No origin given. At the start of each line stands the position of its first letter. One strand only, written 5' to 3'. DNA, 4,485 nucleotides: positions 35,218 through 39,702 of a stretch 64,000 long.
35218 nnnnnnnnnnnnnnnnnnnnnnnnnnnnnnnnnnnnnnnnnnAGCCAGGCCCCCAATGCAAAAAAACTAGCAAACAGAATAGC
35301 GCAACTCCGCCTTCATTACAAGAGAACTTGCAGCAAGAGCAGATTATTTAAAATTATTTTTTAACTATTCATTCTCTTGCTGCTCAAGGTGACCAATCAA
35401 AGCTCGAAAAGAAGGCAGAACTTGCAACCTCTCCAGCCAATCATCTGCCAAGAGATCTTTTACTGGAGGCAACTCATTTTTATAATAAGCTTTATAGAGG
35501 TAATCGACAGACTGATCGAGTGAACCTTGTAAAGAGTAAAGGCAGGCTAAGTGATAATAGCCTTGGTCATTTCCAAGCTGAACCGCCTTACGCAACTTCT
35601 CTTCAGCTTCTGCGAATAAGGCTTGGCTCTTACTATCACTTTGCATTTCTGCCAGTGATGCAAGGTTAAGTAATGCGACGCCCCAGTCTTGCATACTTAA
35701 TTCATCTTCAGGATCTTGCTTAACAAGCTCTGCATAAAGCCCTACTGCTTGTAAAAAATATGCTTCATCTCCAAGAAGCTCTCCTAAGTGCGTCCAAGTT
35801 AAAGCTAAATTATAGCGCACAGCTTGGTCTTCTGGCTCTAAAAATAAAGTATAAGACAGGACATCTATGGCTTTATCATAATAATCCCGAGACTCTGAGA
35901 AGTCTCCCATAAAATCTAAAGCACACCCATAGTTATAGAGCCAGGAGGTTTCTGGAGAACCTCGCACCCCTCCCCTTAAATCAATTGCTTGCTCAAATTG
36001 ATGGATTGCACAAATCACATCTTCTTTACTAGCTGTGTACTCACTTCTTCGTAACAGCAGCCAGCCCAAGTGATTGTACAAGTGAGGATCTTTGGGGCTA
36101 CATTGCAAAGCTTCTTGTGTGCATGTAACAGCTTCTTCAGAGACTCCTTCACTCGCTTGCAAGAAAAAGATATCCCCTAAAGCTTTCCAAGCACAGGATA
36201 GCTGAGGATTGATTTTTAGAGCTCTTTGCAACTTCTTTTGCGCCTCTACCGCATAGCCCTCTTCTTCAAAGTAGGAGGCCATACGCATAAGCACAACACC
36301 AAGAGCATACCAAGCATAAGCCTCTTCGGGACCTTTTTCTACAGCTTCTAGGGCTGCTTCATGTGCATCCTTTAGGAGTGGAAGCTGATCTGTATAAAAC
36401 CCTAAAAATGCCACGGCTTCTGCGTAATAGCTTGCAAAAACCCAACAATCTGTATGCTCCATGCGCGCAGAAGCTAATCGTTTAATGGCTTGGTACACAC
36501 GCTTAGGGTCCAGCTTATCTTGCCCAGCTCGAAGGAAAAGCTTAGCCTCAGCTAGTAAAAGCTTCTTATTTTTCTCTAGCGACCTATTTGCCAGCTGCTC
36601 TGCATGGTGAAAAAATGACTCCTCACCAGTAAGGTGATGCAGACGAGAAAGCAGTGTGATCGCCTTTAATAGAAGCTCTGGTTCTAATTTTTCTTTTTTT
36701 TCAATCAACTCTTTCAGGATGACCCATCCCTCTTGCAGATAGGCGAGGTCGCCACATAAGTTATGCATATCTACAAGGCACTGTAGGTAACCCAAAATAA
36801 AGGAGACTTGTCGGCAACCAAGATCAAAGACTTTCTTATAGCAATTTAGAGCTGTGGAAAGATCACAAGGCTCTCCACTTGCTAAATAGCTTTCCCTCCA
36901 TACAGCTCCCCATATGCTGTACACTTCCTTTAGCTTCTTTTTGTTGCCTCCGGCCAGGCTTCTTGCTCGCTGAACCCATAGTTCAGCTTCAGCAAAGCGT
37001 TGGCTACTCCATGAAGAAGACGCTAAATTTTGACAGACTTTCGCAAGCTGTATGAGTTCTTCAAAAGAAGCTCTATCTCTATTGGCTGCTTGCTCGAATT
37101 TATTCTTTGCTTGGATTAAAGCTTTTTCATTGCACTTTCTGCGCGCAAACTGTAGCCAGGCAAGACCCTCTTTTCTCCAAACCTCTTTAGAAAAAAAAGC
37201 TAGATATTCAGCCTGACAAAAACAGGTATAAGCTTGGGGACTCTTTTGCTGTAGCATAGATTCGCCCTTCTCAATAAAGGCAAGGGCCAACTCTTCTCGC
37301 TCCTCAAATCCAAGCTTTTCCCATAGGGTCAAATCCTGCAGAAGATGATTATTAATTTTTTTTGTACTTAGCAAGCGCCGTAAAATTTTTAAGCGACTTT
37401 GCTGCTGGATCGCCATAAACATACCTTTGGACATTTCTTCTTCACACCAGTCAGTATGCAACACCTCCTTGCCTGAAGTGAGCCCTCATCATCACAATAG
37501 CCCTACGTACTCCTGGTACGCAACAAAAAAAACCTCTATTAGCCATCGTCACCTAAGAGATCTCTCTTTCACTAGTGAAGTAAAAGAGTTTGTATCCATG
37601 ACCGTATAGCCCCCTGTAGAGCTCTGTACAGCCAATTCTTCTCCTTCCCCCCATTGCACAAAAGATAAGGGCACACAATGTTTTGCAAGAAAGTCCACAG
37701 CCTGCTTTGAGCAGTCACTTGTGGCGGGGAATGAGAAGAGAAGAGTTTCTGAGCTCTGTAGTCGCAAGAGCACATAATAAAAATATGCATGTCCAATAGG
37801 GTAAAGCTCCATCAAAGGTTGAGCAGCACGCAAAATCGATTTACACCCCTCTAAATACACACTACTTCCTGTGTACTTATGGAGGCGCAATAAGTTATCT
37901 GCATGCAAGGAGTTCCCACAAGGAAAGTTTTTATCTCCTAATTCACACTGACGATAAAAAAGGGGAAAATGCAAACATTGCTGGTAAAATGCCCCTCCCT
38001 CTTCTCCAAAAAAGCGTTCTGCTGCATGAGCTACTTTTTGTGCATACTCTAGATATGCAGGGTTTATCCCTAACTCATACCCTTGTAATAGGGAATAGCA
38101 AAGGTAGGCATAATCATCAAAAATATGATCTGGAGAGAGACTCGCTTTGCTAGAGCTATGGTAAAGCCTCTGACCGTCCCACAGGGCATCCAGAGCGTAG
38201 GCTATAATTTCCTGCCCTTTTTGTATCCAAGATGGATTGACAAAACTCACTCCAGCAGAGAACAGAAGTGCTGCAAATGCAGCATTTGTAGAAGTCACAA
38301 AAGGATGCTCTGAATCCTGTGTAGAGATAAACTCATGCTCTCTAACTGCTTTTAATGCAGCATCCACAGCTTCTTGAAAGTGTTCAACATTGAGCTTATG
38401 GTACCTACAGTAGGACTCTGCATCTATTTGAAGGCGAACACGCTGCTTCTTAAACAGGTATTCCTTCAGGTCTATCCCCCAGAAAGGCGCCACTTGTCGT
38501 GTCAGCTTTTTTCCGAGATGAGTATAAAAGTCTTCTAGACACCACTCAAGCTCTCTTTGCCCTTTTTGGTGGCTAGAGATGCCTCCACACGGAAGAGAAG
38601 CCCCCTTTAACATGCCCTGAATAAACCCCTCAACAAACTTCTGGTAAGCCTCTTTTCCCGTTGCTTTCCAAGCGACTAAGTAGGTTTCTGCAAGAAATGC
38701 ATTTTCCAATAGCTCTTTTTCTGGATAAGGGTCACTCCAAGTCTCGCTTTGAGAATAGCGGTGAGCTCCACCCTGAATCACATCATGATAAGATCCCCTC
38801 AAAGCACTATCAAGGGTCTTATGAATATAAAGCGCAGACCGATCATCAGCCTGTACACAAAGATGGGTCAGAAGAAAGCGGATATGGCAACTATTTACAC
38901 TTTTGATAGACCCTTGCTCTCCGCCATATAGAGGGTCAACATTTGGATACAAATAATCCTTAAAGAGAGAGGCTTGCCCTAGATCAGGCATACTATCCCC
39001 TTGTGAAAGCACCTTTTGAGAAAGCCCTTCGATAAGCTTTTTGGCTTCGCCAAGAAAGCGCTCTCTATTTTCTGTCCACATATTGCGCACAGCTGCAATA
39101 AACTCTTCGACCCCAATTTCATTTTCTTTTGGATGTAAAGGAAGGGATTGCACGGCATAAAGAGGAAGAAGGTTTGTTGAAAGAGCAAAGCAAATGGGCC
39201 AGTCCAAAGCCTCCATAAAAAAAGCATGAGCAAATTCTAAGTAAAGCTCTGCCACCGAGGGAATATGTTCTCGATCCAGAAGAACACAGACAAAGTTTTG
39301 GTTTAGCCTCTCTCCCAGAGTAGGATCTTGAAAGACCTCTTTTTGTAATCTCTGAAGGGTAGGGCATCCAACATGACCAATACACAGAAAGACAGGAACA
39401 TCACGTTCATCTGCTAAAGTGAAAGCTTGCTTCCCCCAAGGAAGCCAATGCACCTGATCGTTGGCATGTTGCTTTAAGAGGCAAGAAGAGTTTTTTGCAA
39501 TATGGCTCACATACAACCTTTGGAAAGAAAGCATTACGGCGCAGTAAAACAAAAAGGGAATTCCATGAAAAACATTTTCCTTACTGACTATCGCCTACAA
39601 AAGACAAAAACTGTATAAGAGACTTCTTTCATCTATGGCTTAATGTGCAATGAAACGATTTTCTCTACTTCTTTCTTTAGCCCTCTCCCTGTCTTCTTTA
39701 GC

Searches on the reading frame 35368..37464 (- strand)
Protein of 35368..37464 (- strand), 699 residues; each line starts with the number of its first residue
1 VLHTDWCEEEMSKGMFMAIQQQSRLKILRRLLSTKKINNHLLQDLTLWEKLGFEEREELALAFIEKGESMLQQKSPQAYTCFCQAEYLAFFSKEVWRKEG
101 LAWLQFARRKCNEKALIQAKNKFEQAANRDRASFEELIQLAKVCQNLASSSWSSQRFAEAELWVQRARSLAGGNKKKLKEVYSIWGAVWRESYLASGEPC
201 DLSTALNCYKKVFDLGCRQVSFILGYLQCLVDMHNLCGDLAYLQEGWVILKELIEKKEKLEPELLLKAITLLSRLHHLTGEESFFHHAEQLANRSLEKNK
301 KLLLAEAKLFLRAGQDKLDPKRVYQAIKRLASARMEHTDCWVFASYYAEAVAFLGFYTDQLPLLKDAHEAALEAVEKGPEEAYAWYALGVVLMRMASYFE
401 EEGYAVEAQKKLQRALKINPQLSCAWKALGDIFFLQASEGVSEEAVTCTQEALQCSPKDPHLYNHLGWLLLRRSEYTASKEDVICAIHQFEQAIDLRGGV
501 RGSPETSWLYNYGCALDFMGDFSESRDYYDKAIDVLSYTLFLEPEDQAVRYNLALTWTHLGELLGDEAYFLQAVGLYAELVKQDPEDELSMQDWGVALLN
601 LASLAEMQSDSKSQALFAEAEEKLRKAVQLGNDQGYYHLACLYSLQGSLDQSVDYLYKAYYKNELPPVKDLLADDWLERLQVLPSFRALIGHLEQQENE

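Call 16: search_protein_families(library=pfam, proteins=[window:35368-37464:-], max_evalue=0.00001)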
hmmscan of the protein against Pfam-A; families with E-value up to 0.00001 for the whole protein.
window:35368-37464:- (699 aa): 8 families
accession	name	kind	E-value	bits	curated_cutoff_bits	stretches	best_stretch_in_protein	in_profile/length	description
PF13431.12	TPR_17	-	2.4e-12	46.5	24.4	0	450-478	3-31/34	Tetratricopeptide repeat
PF13414.12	TPR_11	-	1.5e-10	41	26.8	0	443-467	11-35/42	TPR repeat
PF13432.12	TPR_16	-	8.1e-10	39.4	32.7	0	513-578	4-62/65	Tetratricopeptide repeat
PF07719.23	TPR_2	-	5.4e-09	35.9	27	0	509-534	4-29/34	Tetratricopeptide repeat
PF13181.12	TPR_8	-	1.3e-06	28.5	25.7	0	509-534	4-29/34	Tetratricopeptide repeat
PF13428.12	TPR_14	-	2.4e-06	28.1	23.5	0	392-431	4-43/44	Tetratricopeptide repeat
PF13374.12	TPR_10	-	6.9e-06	26.4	27.5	0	551-584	6-39/42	Tetratricopeptide repeat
PF01239.28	PPTA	-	9.4e-06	25.5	29.5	0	443-472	2-31/32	Protein prenyltransferase alpha subunit repeat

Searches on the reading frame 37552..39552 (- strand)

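Call 16: search_protein_families(library=pfam, proteins=[window:37552-39552:-], max_evalue=0.00001)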
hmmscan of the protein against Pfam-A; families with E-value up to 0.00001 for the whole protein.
window:37552-39552:- (667 aa): 1 family
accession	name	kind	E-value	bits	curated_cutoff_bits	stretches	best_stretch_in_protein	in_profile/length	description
PF03190.21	Thioredox_DsbH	-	3.6e-33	115.3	27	1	17-177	3-162/163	Protein of unknown function, DUF255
